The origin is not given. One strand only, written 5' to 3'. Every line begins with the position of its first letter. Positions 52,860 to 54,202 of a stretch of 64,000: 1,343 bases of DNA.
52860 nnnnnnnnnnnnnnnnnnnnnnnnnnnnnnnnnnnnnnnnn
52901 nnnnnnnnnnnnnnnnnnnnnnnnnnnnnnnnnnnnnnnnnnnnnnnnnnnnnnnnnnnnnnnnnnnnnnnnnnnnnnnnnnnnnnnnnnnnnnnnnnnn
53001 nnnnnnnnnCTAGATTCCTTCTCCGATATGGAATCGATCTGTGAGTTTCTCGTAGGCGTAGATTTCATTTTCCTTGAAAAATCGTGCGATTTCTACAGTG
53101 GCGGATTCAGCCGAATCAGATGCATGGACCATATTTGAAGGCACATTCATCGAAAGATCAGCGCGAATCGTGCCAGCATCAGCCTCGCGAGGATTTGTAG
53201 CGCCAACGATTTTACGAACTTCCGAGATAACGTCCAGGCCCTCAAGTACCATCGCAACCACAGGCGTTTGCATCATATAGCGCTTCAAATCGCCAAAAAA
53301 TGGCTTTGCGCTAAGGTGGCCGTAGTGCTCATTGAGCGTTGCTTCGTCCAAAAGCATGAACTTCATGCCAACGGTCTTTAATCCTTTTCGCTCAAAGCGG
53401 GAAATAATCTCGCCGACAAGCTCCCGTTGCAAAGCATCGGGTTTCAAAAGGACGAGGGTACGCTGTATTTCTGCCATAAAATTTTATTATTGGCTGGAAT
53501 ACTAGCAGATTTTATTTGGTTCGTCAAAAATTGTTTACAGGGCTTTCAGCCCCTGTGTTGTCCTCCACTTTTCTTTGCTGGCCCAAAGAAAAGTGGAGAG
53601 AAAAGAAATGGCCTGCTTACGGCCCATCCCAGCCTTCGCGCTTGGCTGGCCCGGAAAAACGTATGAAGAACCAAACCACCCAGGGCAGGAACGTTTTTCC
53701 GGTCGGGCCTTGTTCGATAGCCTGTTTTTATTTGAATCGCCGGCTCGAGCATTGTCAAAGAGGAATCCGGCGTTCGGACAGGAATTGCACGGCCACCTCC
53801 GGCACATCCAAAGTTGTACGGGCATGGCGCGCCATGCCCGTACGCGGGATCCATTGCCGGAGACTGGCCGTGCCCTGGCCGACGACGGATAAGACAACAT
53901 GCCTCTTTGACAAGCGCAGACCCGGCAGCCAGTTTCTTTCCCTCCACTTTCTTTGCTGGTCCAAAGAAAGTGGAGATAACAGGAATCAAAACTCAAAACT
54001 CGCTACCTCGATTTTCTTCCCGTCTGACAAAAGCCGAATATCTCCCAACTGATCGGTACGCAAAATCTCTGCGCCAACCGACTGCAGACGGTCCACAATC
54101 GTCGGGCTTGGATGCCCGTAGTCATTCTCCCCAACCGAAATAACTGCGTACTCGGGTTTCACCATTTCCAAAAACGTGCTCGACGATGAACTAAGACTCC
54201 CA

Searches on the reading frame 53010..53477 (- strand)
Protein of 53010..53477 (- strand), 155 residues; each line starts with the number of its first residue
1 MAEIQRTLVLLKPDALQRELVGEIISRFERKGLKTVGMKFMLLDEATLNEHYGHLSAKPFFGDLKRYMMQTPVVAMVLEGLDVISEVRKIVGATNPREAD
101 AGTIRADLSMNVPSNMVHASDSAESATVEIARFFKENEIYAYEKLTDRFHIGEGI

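Call 16: find_encoding_contigs(protein=window:53010-53477:-, flank=10000, max_places=10)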
Protein window:53010-53477:- (155 aa): 2 contigs read that carry it; 2 places shown.
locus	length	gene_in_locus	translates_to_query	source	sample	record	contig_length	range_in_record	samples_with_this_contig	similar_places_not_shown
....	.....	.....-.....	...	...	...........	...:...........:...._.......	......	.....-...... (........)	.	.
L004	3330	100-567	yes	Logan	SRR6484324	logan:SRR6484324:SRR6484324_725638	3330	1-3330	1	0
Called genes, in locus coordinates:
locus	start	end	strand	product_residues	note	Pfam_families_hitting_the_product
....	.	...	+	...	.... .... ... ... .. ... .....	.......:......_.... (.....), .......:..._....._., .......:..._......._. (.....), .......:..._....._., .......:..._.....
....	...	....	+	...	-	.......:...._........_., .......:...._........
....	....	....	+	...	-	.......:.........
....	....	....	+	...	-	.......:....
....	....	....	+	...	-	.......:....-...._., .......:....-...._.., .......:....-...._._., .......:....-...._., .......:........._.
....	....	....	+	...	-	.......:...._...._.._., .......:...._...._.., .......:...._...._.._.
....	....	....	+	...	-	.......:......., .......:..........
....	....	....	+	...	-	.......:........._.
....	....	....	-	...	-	-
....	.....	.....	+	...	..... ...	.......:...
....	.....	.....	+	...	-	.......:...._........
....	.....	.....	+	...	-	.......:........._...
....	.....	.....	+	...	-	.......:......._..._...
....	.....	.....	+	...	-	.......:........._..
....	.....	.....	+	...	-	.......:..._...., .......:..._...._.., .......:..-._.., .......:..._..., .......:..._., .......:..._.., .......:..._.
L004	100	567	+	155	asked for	PF00334:NDK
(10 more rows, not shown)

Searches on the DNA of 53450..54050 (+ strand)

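Call 7: search_rna_families(source=window, start=53450, end=54050, threshold=evalue, max_evalue=10, show_alignments=3)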
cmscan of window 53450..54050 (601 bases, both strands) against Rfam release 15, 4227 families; matches with E-value up to 10: 13.
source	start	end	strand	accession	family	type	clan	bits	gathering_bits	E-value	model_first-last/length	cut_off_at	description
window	53636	53719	+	RF03407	MIR531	Gene; miRNA;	-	21.3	70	0.25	1-69/69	no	MIR531 microRNA precursor family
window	53819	53891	-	RF02949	Cupriavidus-1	Gene; sRNA;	-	18.8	45.5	2.7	1-78/78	no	Cupriavidus-1 RNA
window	53563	53598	-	RF03394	mir-2574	Gene; miRNA;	-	17.4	90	1.2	13-57/68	no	mir-2574 microRNA precursor family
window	53563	53598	+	RF03394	mir-2574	Gene; miRNA;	-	17.3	90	1.2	13-57/68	no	mir-2574 microRNA precursor family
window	53778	53873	+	RF03143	S15-Halobacteria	Cis-reg; leader;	CL00121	17.1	49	0.94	1-66/66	no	S15-Halobacteria ribosomal protein leader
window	53935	53982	-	RF03956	mir-737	Gene; miRNA;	-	16.9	60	9.8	1-63/63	no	mir-737 microRNA precursor family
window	53510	53619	+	RF02148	MESTIT1_1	Gene; lncRNA;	-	16.8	50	8.3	1-144/144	no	MEST intronic transcript 1, antisense RNA conserved region 1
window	53553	53608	+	RF03259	MIR1514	Gene; miRNA;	-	16.1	90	7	1-110/110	no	MIR1514 microRNA precursor family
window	53548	53614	-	RF03489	mir-4796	Gene; miRNA;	-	15.1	90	5.1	1-93/93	no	mir-4796 microRNA precursor family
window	53563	53598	-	RF03323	mir-3613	Gene; miRNA;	-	13.7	91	9.8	22-64/86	no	mir-3613 microRNA precursor family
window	53563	53600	+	RF04127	MIR8007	Gene; miRNA;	-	13.6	195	6.2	1-226/226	no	MIR8007 microRNA precursor family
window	53920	54017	-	RF00516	ylbH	Cis-reg; leader;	-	12.5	50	4.9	1-122/122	no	ylbH leader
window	53816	53940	-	RF01670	P17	Gene; sRNA;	-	10.4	45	3.7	1-282/282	no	Pseudomonas sRNA P17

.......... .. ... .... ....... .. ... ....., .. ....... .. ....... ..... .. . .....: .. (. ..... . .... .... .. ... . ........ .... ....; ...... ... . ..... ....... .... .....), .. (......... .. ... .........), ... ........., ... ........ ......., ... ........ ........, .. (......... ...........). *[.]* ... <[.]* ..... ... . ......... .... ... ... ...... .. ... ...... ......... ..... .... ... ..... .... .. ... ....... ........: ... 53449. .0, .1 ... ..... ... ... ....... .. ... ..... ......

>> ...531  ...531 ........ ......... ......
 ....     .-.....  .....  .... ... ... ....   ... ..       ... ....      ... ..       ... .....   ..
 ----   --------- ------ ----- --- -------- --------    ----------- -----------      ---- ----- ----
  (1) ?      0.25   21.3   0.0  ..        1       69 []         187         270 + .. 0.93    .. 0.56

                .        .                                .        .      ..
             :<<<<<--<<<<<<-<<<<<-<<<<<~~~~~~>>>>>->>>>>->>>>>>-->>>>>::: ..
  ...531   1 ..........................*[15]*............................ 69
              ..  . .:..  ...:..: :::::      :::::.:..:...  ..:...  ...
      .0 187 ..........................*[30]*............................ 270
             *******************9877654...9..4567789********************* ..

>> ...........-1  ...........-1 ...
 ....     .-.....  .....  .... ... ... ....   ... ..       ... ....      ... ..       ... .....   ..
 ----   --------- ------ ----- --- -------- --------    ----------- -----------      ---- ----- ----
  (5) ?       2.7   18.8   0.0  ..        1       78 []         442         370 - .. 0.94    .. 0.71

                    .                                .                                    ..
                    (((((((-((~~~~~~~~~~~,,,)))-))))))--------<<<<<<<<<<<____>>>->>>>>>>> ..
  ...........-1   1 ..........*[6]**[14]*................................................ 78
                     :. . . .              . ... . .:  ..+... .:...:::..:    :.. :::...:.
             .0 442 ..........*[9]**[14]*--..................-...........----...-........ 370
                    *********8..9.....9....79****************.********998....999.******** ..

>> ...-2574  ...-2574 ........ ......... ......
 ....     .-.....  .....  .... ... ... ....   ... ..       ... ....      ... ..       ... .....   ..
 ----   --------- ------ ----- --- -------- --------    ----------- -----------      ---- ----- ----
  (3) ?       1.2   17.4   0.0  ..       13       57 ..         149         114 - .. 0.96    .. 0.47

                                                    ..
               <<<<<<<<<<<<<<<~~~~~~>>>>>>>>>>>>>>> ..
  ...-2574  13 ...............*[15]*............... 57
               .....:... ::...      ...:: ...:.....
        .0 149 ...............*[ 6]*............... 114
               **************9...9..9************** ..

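Call 87: search_dna_similar(query=window:53534-53983:+, collection=plasmids, mode=distant, max_rows=5)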
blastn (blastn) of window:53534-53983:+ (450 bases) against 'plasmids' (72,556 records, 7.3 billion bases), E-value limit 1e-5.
No match.

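Call 88: search_dna_similar(query=window:53534-53983:+, collection=phages, mode=distant, max_rows=5)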
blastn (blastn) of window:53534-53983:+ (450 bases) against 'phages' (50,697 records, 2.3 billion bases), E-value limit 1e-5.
No match.
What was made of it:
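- Tried and rejected: Plasmid and phage collections: no match (calls 87, 88).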

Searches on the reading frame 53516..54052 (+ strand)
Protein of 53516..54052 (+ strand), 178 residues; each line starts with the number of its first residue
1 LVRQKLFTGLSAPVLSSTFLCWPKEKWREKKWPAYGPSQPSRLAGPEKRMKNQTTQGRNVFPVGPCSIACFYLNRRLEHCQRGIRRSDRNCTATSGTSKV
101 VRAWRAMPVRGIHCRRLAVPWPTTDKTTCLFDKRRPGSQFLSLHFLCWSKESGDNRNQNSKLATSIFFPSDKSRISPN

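Call 20: search_protein_families(library=pfam, proteins=[window:53516-54052:+], max_evalue=0.1)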
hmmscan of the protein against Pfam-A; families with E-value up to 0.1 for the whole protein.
window:53516-54052:+ (178 aa): 0 families

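Call 36: list_cluster_members(proteins=[window:53516-54052:+, window:53535-53996:-, window:53546-53989:-, L008:8144-8593:-, L008:8203-8688:-, L008:8206-8556:+, window:5660-5962:-, window:5740-5985:+, L009:3950-4336:+, window:5606-5836:+])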
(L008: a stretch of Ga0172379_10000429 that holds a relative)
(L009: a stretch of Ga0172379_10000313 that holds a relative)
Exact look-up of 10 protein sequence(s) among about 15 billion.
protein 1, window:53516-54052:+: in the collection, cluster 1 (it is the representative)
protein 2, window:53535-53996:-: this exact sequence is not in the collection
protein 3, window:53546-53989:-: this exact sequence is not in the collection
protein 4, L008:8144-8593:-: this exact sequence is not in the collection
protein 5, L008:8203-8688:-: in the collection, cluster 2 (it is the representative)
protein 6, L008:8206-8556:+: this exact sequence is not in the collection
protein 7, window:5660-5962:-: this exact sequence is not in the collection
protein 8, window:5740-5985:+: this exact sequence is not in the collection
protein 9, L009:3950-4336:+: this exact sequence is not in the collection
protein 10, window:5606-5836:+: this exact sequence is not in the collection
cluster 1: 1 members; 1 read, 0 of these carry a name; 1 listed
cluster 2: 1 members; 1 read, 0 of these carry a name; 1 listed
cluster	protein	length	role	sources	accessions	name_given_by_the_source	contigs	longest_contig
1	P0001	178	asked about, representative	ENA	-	-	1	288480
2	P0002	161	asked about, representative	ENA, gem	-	-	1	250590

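Call 38: find_homologous_proteins(query=window:53516-54052:+, max_evalue=0.01)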
Query window:53516-54052:+ (178 aa): 1 proteins with E <= 0.01 among 27 candidates.
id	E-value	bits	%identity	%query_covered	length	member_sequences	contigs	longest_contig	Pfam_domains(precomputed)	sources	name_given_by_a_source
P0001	6.0e-120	416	100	100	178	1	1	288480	-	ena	-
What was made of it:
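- Tried and rejected: The 178-aa ORF found only itself (call 38).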

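Call 77: find_encoding_contigs(protein=P0002, flank=10000, max_places=4)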
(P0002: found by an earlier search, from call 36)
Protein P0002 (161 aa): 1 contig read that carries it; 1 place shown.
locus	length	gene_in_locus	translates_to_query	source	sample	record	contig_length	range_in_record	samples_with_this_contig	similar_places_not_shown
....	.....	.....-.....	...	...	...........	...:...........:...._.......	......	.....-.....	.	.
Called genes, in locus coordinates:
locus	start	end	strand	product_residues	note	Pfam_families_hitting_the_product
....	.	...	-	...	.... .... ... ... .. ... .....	-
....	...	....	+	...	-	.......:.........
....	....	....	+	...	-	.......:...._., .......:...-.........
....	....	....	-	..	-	-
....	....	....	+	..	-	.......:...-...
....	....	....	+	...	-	-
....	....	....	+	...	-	-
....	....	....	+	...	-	-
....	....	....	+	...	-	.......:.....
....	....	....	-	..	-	-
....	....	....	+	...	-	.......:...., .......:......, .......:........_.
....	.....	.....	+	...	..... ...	-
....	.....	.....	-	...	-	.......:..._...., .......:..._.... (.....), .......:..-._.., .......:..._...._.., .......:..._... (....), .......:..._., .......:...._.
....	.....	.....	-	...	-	-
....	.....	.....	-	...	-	-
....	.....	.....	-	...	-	-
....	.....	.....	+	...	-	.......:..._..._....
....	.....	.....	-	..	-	-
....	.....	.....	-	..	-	-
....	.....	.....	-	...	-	-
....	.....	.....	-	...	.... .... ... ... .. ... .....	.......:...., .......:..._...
